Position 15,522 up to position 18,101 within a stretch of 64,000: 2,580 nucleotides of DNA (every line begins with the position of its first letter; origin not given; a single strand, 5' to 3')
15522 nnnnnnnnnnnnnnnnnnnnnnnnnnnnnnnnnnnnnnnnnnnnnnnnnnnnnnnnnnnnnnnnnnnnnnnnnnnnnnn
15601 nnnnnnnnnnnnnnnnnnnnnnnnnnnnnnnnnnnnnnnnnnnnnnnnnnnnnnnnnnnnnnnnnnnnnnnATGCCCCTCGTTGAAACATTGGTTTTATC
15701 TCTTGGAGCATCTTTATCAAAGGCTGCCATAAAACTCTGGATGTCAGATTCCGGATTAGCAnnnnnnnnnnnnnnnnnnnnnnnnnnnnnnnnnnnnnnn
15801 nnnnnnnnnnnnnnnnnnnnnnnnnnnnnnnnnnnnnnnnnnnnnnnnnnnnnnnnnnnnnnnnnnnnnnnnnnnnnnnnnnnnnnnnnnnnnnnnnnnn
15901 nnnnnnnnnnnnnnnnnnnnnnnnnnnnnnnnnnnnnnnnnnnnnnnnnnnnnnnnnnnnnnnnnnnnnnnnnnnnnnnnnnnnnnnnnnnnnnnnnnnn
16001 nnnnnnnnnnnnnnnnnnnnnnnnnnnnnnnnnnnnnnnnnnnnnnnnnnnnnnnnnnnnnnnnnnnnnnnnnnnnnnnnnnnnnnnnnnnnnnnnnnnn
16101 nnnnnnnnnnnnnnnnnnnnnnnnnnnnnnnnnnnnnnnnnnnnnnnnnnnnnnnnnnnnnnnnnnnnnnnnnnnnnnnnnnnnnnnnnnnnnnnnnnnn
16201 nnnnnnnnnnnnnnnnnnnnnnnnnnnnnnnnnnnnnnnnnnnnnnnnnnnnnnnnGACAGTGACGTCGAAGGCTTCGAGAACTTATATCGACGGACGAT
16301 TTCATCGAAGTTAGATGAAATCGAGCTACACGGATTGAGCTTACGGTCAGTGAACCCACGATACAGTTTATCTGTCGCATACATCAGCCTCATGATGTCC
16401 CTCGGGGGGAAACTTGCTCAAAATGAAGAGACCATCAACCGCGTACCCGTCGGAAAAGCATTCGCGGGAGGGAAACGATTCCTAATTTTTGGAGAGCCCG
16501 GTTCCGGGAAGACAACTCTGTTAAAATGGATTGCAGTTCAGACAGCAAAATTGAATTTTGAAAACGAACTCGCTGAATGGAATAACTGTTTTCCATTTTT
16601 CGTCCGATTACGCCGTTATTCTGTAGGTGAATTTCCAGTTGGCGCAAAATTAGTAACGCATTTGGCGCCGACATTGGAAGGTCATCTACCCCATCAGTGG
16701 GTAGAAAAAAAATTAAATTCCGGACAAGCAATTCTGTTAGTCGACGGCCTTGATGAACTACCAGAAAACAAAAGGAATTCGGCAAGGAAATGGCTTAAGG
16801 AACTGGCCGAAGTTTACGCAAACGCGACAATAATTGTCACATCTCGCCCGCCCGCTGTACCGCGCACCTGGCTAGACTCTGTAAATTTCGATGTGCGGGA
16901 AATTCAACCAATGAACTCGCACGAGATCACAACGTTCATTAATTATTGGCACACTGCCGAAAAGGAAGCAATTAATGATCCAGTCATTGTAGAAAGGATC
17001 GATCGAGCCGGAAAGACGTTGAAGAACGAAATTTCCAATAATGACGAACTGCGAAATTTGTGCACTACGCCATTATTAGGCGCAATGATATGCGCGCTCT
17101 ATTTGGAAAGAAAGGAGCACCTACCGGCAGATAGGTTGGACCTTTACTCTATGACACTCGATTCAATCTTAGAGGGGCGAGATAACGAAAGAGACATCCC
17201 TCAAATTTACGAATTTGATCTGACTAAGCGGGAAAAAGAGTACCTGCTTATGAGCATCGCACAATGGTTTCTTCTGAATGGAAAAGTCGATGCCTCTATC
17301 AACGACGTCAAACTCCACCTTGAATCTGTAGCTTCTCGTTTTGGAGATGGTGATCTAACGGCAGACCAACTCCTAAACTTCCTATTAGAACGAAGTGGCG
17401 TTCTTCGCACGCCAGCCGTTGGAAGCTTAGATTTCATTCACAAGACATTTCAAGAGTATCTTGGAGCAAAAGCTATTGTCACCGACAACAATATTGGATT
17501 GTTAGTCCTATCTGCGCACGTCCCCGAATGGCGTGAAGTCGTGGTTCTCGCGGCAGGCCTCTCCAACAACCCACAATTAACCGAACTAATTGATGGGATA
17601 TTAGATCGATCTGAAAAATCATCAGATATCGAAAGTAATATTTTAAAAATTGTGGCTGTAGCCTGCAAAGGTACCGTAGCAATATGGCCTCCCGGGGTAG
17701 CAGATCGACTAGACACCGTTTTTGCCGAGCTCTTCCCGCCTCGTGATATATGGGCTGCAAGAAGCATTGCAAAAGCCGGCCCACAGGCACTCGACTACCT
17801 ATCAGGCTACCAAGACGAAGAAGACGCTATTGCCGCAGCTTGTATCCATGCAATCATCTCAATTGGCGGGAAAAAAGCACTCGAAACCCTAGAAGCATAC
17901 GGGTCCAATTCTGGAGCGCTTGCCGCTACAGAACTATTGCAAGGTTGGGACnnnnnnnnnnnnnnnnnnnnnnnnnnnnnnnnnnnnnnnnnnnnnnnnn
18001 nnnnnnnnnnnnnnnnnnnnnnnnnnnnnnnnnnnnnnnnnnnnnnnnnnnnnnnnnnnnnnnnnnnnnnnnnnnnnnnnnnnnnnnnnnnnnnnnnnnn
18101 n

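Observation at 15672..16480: Uncharacterised all-helical N-terminal domain of the NLR-like protein: candidate novel effector or signalling module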

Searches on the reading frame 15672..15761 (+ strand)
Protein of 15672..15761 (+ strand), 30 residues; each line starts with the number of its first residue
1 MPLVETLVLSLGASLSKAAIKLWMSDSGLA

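Call 89: search_solved_structures(query=A7, max_evalue=10, show_alignments=5)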
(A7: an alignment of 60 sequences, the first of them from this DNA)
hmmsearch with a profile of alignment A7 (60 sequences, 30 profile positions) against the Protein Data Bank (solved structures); distinct sequences matched with E-value up to 10: 5.
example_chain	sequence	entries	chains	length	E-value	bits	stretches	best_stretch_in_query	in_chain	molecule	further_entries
9yfd_A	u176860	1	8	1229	0.33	14.1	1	15-29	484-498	Defense-associated reverse transcriptase 1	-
1hym_A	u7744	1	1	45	1.1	12.5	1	8-19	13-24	HYDROLYZED CUCURBITA MAXIMA TRYPSIN INHIBITOR V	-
8zdo_a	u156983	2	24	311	1.4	12.1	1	2-14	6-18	Baseplate upper protein (gp23)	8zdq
1mit_A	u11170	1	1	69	1.7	11.8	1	8-19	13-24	TRYPSIN INHIBITOR V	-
1tin_A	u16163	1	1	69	1.7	11.8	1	8-19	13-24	TRYPSIN INHIBITOR V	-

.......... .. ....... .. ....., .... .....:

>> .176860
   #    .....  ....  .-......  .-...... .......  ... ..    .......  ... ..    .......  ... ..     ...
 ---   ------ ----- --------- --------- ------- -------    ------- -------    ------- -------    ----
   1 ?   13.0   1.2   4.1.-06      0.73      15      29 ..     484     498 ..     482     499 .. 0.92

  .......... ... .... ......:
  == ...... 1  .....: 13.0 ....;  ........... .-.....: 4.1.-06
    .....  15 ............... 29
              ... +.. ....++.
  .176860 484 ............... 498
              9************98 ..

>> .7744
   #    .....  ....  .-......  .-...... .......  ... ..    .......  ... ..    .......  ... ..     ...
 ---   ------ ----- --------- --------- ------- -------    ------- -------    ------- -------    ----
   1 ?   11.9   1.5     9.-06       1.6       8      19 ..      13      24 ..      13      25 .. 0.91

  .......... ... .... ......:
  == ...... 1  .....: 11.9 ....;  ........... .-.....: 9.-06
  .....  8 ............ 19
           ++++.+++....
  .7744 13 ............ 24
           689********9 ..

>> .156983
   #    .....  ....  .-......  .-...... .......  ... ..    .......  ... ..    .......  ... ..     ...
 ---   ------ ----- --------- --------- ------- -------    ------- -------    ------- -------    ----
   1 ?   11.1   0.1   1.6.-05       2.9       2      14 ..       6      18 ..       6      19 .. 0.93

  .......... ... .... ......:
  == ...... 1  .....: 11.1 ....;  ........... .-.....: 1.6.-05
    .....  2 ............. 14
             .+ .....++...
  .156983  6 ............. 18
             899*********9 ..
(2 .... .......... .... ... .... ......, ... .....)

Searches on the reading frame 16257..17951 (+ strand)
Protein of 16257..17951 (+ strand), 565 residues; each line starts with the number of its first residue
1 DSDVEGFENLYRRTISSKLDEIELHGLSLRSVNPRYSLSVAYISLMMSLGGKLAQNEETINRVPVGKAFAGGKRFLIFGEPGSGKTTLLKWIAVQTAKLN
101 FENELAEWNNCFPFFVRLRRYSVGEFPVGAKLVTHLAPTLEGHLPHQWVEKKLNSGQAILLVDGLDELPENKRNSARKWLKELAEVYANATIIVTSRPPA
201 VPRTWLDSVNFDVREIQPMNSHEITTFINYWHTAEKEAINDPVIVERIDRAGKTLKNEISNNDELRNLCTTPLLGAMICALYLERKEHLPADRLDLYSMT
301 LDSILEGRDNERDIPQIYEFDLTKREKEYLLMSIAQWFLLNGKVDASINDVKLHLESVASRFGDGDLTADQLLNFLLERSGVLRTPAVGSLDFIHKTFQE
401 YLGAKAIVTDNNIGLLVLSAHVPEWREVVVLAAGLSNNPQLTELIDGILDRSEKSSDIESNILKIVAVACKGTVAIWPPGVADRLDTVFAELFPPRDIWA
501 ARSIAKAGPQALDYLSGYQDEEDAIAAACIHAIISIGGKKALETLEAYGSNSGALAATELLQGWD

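Call 51: find_homologous_proteins(query=window:16257-17951:+, max_evalue=1e-10)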
Query window:16257-17951:+ (565 aa): 73 proteins with E <= 1e-10 among 8000 candidates.
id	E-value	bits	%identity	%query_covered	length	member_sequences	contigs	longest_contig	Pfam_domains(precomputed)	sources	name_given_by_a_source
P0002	0.0e+0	1273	100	100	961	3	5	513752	PF23598.2,PF13306.13,PF24883.3,PF25019.1,PF05729.19,PF12799.14,PF22733.2,PF23952.2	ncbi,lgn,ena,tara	tara:strand:- start:1198 stop:4083 length:2886 start_codon:yes stop_codon:yes gene_type:complete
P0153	5.7e-118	413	38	98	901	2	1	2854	PF24883.3,PF05729.19,PF12799.14,PF22733.2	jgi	-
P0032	1.0e-116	409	39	100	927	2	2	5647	PF05729.19,PF12799.14,PF22733.2,PF13855.13,PF20720.4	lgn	-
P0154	1.3e-111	392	37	99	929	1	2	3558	PF23598.2,PF25019.1,PF05729.19,PF12799.14,PF22733.2,PF23952.2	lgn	-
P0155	1.1e-110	389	37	99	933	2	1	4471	PF05729.19,PF12799.14,PF22733.2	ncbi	-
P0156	2.5e-102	361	36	99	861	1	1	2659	PF24883.3,PF05729.19,PF22733.2,PF20720.4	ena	-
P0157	3.9e-101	357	36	95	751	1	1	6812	PF05729.19,PF22733.2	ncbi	ncbi:MAG: NACHT domain-containing protein, partial [Planctomycetota bacterium]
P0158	1.3e-100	356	36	97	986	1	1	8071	PF24883.3,PF05729.19,PF12799.14,PF22733.2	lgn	-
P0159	8.1e-100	353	35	100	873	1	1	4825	PF23598.2,PF24883.3,PF25019.1,PF05729.19,PF12799.14,PF13401.13,PF23247.2,PF23952.2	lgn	-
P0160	1.4e-99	352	38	86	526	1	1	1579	PF05729.19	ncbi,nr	ncbi:MAG TPA: NACHT domain-containing protein, partial [Micromonosporaceae bacterium]|nr:NACHT domai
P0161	1.7e-99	352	36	99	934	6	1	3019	PF25019.1,PF05729.19,PF23952.2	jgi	jgi:hypothetical protein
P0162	1.9e-98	349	35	96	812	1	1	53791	PF24883.3,PF25019.1,PF05729.19,PF23952.2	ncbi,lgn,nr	ncbi:MAG: NACHT domain-containing protein [Anaerolineales bacterium]|nr:NACHT domain-containing prot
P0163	2.5e-98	348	37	94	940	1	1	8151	PF05729.19,PF22733.2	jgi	jgi:hypothetical protein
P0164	1.0e-97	346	34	99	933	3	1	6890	PF05729.19,PF22733.2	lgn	-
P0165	2.0e-97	345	37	99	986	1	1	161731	PF05729.19,PF12799.14,PF22733.2,PF13401.13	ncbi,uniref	ncbi:NACHT domain-containing protein [Amycolatopsis sp. NPDC004625]|uniref:NACHT domain-containing p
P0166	2.5e-97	345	36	99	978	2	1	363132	PF05729.19,PF22733.2,PF13401.13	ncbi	-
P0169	1.3e-96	342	35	95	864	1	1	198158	PF05729.19,PF22733.2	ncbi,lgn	-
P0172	4.6e-95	337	35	100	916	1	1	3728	PF24883.3,PF25019.1,PF05729.19,PF12799.14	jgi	jgi:hypothetical protein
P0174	2.0e-94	335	37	99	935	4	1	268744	PF05729.19,PF22733.2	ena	-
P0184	1.4e-87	313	33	99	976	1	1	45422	PF12844.14,PF23598.2,PF25019.1,PF01381.29,PF05729.19,PF13560.13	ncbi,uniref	ncbi:NACHT domain-containing protein [Streptomyces sp. NPDC058301]|uniref:NACHT domain-containing pr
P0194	2.2e-61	226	32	97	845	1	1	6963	PF24883.3,PF05729.19,PF13401.13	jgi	jgi:hypothetical protein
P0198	1.3e-31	128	27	79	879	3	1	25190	PF05729.19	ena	-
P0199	2.7e-31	127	26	85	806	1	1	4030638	PF05729.19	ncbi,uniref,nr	ncbi:NACHT domain-containing protein [Sorangium atrum]|uniref:NACHT domain-containing protein n=1 Ta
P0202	6.2e-28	116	28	77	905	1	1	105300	PF05729.19,PF13481.13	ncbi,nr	ncbi:MAG TPA: NACHT domain-containing protein [Polyangiaceae bacterium]|nr:NACHT domain-containing p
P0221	3.8e-12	64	27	58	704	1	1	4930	PF00149.34,PF05729.19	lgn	-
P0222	2.1e-11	61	28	58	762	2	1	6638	PF00149.34,PF05729.19,PF25199.2,PF13191.13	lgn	-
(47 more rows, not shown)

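Call 53: find_encoding_contigs(protein=P0166, flank=5000, max_places=2)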
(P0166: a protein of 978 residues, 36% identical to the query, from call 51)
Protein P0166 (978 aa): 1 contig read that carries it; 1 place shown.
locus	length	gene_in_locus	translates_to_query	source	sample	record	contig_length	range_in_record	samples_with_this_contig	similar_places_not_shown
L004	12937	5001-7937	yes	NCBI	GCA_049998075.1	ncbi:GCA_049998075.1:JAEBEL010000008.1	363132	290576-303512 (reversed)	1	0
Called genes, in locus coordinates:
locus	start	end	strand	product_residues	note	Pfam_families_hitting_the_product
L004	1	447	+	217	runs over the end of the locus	-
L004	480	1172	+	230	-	PF00392:GntR, PF07702:UTRA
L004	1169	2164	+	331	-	PF03747:ADP_ribosyl_GH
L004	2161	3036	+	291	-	PF00294:PfkB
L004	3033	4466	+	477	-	PF02133:Transp_cyt_pur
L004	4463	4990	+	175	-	PF00857:Isochorismatase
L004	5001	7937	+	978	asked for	PF22733:NNH1, PF13401:AAA_22 (faint), PF05729:NACHT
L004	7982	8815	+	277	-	PF00561:Abhydrolase_1, PF12146:Hydrolase_4 (weak), PF12697:Abhydrolase_6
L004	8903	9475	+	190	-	PF00293:NUDIX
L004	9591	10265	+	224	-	PF00990:GGDEF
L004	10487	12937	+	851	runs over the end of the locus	PF03816:LytR_cpsA_psr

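Call 54: find_encoding_contigs(protein=P0174, flank=5000, max_places=2)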
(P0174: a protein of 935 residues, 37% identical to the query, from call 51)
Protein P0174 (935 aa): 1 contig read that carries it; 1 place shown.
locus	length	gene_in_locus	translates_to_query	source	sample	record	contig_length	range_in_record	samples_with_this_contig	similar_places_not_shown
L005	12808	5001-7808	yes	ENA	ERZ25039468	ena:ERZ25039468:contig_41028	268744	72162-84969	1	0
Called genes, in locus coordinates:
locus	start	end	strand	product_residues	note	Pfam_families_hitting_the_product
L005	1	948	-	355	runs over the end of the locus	PF03099:BPL_LplA_LipB, PF02237:BPL_C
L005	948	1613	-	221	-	PF01411:tRNA-synt_2c (weak), PF07973:tRNA_SAD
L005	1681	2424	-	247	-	PF07690:MFS_1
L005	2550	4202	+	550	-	PF13560:HTH_31, PF17765:MLTR_LBD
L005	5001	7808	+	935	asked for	PF22733:NNH1, PF05729:NACHT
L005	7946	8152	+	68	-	-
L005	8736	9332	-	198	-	PF10935:DUF2637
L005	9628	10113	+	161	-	PF22945:LEM-3_GIY-YIG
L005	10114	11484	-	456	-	PF13006:Nterm_IS4, PF01609:DDE_Tnp_1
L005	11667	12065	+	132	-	-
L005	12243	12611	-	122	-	PF10935:DUF2637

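Call 55: find_encoding_contigs(protein=P0169, flank=5000, max_places=2)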
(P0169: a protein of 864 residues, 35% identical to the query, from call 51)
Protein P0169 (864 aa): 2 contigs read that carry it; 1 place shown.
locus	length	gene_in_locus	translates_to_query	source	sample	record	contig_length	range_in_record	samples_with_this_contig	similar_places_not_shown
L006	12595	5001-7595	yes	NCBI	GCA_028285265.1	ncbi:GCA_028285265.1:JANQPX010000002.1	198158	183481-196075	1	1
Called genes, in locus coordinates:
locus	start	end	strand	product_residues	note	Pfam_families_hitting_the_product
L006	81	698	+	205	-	PF01548:DEDD_Tnp_IS110 (weak)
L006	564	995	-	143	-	-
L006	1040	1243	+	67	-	-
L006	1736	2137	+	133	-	PF00190:Cupin_1 (weak), PF07883:Cupin_2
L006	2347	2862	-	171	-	PF01582:TIR (weak), PF13676:TIR_2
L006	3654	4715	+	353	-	PF00805:Pentapeptide, PF13576:Pentapeptide_3 (faint), PF13599:Pentapeptide_4, PF00805:Pentapeptide, PF01582:TIR (weak), PF13676:TIR_2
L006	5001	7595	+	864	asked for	PF22733:NNH1, PF05729:NACHT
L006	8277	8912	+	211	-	-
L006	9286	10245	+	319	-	PF03781:FGE-sulfatase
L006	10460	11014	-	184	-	PF01243:PNPOx_N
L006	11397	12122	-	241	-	PF13489:Methyltransf_23 (weak), PF06325:PrmA (weak), PF13649:Methyltransf_25, PF13847:Methyltransf_31, PF08241:Methyltransf_11, PF08242:Methyltransf_12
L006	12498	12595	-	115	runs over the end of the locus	-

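Call 71: search_protein_families(library=pfam, proteins=[P0184, P0199, P0202, P0162, P0161, P0172, P0194, P0221, P0222, P0198], max_evalue=0.001)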
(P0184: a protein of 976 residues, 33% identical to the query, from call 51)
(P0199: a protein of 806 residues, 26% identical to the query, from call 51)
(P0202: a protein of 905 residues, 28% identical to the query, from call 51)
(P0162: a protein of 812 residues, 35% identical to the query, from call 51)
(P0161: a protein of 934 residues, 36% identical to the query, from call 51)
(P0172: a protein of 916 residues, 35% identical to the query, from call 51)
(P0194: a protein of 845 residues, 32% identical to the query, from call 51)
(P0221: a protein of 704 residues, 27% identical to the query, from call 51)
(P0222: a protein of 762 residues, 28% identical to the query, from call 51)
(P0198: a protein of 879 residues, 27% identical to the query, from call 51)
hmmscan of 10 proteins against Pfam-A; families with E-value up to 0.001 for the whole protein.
P0184 (976 aa): 7 families
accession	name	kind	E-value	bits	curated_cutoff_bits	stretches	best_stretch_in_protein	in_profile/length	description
PF05729.18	NACHT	-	7.7e-32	110.9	26.7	1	184-345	2-166/167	NACHT domain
PF13560.12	HTH_31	-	1.7e-10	41.4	27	1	16-74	4-62/64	Helix-turn-helix domain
PF01381.28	HTH_3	-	3.5e-09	37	23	1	18-68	1-51/55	Helix-turn-helix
PF12844.13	HTH_19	-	1.8e-07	31.4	30.2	1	16-74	2-60/64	Helix-turn-helix domain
PF25019.1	LRR_R13L1-DRL21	-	1.8e-06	28.3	27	0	882-953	56-126/127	R13L1/DRL21 LRRs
PF23598.1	LRR_14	-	1.8e-05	24.1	40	1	867-964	162-263/353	Leucine-rich repeat region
PF13443.12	HTH_26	-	4.2e-05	24.2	22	1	17-68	1-53/63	Cro/C1-type HTH DNA-binding domain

P0199 (806 aa): 6 families
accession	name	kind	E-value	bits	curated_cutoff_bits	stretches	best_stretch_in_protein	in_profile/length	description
PF05729.18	NACHT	-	2.7e-14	53.8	26.7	1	234-386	3-164/167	NACHT domain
PF13191.12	AAA_16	-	2.4e-05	25.3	32.6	1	232-349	25-104/167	AAA ATPase domain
PF20703.3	nSTAND1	-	6.9e-05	23.1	27.1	1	226-393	28-207/379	Novel STAND NTPase 1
PF13481.12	AAA_25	-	0.00043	20.4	27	1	213-347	15-148/195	AAA domain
PF20720.3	nSTAND3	-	0.00054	20.1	27.2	0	224-257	10-43/155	Novel STAND NTPase 3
PF13401.12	AAA_22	-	0.00067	20.4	27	0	234-287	8-64/130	AAA domain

P0202 (905 aa): 3 families
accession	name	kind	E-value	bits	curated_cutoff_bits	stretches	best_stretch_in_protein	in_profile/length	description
PF05729.18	NACHT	-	5.8e-13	49.5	26.7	1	337-486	3-163/167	NACHT domain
PF13481.12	AAA_25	-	1.7e-05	25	27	1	318-364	17-65/195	AAA domain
PF07728.20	AAA_5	-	0.0006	20.3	22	0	337-445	2-100/139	AAA domain (dynein-related subfamily)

P0162 (812 aa): 10 families
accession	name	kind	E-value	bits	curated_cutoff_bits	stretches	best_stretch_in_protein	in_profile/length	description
PF05729.18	NACHT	-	1.8e-17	64.1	26.7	1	102-260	3-166/167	NACHT domain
PF23952.1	LRR_EndoS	-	8.5e-09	36.1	27.9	1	714-797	26-108/116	Endo-beta-N-acetylglucosaminidase EndoS LRR domain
PF25019.1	LRR_R13L1-DRL21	-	1e-07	32.3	27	2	710-766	68-127/127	R13L1/DRL21 LRRs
PF24883.2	NPHP3_N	-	1.7e-06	28.8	24.8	0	183-223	123-164/164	Nephrocystin 3, N-terminal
PF25199.1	nSTAND_NTPase5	-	1.1e-05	25.7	34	1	100-133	42-75/145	Novel STAND NTPase 5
PF23247.1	LRR_RPS2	-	2.9e-05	24.5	27.9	1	732-795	27-91/160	Plant disease resistance protein RPS2-like, leucine-rich repeats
PF20720.3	nSTAND3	-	0.00011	22.4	27.2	0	89-129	7-47/155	Novel STAND NTPase 3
PF13401.12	AAA_22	-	0.00037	21.2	27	0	99-211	5-106/130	AAA domain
PF12799.13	LRR_4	-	0.00046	20.8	27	0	711-753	1-43/44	Leucine Rich repeats (2 copies)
PF13173.12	AAA_14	-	0.00063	20.2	27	0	101-222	4-97/129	AAA domain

P0161 (934 aa): 10 families
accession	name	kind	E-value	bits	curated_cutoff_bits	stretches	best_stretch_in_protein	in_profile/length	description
PF05729.18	NACHT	-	2.6e-18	66.9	26.7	1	110-268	3-165/167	NACHT domain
PF23952.1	LRR_EndoS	-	1.1e-06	29.3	27.9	0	643-736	27-113/116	Endo-beta-N-acetylglucosaminidase EndoS LRR domain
PF25019.1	LRR_R13L1-DRL21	-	8.6e-06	26.1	27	0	654-716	62-126/127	R13L1/DRL21 LRRs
PF24883.2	NPHP3_N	-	2.9e-05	24.7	24.8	0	193-232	126-164/164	Nephrocystin 3, N-terminal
PF14532.12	Sigma54_activ_2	-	5.4e-05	23.9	25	0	101-236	15-112/138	Sigma-54 interaction domain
PF13191.12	AAA_16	-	5.8e-05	24.1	32.6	0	106-155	22-68/167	AAA ATPase domain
PF13401.12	AAA_22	-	0.00033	21.4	27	0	109-204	7-97/130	AAA domain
PF20720.3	nSTAND3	-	0.00047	20.3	27.2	0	101-135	11-45/155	Novel STAND NTPase 3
PF25199.1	nSTAND_NTPase5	-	0.00059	20.1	34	0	108-132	42-66/145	Novel STAND NTPase 5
PF24389.1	ORC-CDC6-like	-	0.00066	19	27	1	104-165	29-92/571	ORC-CDC6-like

P0172 (916 aa): 5 families
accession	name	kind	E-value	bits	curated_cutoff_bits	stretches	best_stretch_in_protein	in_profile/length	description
PF05729.18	NACHT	-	2.3e-21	76.8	26.7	1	116-276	1-165/167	NACHT domain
PF12799.13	LRR_4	-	7.3e-12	45.6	27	0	845-877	1-32/44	Leucine Rich repeats (2 copies)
PF25019.1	LRR_R13L1-DRL21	-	2.5e-07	31.1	27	0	842-877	91-126/127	R13L1/DRL21 LRRs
PF24883.2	NPHP3_N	-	2.3e-05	25.1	24.8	0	198-240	123-164/164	Nephrocystin 3, N-terminal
PF25199.1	nSTAND_NTPase5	-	0.00071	19.9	34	0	109-140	35-66/145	Novel STAND NTPase 5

P0194 (845 aa): 6 families
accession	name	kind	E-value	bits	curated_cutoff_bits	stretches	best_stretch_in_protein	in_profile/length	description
PF05729.18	NACHT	-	1.7e-17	64.2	26.7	1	111-265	1-165/167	NACHT domain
PF24883.2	NPHP3_N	-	1.1e-07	32.6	24.8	0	191-232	123-164/164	Nephrocystin 3, N-terminal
PF13401.12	AAA_22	-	1.7e-06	28.8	27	1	112-239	7-130/130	AAA domain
PF25199.1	nSTAND_NTPase5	-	0.00013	22.2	34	0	108-135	39-66/145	Novel STAND NTPase 5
PF14532.12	Sigma54_activ_2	-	0.0002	22.1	25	0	106-232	17-108/138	Sigma-54 interaction domain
PF20720.3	nSTAND3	-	0.00024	21.3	27.2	0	104-138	11-45/155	Novel STAND NTPase 3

P0221 (704 aa): 4 families
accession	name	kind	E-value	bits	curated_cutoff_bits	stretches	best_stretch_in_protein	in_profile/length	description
PF05729.18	NACHT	-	5.4e-13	49.6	26.7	1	294-452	4-164/167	NACHT domain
PF00149.33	Metallophos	-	4.4e-07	31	21.5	1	7-111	4-72/191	Calcineurin-like phosphoesterase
PF13401.12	AAA_22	-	0.00023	21.9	27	0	293-403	8-104/130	AAA domain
PF24883.2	NPHP3_N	-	0.00026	21.7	24.8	0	373-417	122-164/164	Nephrocystin 3, N-terminal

P0222 (762 aa): 4 families
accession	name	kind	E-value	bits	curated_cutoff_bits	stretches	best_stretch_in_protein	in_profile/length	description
PF05729.18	NACHT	-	2.2e-13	50.8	26.7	1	403-563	3-165/167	NACHT domain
PF00149.33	Metallophos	-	4.8e-09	37.4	21.5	1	1-243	4-189/191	Calcineurin-like phosphoesterase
PF25199.1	nSTAND_NTPase5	-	9e-06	26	34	1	388-427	27-68/145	Novel STAND NTPase 5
PF13191.12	AAA_16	-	1.9e-05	25.6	32.6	1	390-518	12-161/167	AAA ATPase domain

P0198 (879 aa): 1 family
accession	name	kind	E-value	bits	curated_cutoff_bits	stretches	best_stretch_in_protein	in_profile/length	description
PF05729.18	NACHT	-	6.8e-13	49.2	26.7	1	306-457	3-164/167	NACHT domain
